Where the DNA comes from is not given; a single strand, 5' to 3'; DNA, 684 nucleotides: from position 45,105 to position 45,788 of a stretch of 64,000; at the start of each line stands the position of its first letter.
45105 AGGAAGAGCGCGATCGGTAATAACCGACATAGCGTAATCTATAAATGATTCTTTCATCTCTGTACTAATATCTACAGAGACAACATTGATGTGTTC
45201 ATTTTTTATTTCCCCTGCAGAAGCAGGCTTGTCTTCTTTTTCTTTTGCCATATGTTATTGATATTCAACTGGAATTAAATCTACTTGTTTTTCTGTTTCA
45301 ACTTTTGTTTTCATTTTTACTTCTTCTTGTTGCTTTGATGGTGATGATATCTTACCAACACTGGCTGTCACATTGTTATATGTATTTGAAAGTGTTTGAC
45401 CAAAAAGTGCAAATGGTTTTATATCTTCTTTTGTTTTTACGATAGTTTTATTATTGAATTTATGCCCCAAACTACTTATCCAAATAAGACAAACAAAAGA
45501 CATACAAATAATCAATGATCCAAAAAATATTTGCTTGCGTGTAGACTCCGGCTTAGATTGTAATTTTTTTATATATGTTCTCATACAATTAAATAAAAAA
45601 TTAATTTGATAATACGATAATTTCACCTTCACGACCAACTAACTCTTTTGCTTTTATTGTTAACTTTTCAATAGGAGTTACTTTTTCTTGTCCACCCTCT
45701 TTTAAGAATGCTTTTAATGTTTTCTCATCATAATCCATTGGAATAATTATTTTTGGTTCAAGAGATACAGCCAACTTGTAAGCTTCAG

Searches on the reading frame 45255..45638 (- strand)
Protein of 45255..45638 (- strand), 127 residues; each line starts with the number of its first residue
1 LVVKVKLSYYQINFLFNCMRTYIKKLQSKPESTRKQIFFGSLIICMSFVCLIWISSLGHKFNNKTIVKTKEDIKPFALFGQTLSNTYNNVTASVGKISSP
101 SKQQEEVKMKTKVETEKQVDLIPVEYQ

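Call 86: search_protein_families(library=ncbifam, proteins=[window:45255-45638:-], max_evalue=0.01)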
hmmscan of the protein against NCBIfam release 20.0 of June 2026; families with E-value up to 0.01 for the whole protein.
window:45255-45638:- (127 aa): 1 family
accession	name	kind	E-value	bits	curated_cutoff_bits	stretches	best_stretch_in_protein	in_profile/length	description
NF033860.0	Wzy_O6_O28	subfamily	0.0017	17.3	75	1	22-98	27-105/385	oligosaccharide repeat unit polymerase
